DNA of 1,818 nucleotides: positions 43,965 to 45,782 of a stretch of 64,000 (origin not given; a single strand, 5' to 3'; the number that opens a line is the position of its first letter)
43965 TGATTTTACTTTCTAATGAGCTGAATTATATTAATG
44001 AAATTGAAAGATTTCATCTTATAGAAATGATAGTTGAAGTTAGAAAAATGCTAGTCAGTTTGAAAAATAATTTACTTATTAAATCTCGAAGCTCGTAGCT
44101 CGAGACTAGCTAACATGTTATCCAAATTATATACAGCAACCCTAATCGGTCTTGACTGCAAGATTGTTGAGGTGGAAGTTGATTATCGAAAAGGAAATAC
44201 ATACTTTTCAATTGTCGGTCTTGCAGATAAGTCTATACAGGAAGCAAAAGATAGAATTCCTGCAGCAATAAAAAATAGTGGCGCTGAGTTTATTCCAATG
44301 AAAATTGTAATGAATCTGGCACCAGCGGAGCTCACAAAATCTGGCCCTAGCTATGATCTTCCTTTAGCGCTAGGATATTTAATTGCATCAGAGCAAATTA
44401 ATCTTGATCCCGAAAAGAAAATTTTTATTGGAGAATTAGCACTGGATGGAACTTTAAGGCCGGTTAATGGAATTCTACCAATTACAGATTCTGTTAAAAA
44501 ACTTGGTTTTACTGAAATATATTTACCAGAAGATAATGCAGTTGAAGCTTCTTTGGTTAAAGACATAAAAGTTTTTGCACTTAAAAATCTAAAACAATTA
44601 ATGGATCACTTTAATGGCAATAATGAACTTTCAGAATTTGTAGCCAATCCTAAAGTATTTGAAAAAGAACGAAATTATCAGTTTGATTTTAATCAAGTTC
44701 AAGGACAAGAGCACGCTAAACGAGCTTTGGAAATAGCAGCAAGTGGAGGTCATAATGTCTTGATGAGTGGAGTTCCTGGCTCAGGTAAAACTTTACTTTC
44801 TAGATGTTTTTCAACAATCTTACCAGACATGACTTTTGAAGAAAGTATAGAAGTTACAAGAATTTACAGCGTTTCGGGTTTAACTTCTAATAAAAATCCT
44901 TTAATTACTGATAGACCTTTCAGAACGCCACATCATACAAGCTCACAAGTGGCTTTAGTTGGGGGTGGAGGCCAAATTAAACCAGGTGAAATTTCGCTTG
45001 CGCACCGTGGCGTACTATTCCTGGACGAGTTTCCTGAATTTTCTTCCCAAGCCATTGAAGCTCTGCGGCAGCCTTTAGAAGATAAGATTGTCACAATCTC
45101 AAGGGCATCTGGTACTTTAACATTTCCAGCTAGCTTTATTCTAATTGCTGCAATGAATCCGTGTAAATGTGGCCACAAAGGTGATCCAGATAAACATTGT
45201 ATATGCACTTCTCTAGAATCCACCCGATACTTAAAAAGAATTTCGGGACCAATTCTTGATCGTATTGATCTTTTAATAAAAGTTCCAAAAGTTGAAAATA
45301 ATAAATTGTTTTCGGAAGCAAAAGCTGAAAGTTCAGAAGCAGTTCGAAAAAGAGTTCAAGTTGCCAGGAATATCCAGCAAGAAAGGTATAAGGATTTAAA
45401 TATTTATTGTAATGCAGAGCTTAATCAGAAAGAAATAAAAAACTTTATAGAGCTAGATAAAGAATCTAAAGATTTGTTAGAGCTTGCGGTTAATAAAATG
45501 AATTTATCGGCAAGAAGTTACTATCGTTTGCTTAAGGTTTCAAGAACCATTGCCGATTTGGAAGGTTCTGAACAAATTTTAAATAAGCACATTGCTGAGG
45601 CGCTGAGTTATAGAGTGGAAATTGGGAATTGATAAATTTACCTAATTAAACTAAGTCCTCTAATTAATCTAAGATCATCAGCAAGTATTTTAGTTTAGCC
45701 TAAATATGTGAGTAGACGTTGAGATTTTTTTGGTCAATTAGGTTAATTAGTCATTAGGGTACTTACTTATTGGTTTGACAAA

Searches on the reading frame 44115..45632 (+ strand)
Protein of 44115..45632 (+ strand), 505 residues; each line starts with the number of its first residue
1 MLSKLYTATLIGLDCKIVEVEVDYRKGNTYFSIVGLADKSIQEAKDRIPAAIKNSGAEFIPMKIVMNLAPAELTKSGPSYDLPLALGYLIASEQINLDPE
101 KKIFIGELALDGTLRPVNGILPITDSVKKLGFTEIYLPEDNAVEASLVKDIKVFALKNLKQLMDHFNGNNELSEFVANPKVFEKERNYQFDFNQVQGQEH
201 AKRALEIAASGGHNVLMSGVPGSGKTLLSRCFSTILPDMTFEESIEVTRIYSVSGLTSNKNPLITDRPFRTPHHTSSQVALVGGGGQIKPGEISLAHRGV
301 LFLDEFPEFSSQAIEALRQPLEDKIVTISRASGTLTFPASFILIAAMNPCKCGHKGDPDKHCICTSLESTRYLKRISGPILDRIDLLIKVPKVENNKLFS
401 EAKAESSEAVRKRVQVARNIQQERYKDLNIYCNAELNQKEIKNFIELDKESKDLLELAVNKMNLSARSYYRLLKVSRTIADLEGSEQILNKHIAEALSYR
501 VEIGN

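Call 78: search_protein_families(library=pfam, proteins=[window:44115-45632:+], max_evalue=0.00001)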
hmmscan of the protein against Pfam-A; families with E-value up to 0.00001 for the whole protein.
window:44115-45632:+ (505 aa): 5 families
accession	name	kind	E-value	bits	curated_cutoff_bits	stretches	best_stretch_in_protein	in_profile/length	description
PF01078.27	Mg_chelatase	-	2e-91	305.4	20.3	1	191-397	1-206/207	Magnesium chelatase, subunit ChlI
PF13541.12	ChlI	-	8e-39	132.7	27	1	20-141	1-121/121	Subunit ChlI of Mg-chelatase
PF13335.12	Mg_chelatase_C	-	5.3e-33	113.9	26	1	405-500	2-94/94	Magnesium chelatase, subunit ChlI C-terminal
PF00493.29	MCM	-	3.3e-09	36.6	23.3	1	194-353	40-177/224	MCM P-loop domain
PF07728.20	AAA_5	-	8.7e-08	32.7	22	1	214-351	1-125/139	AAA domain (dynein-related subfamily)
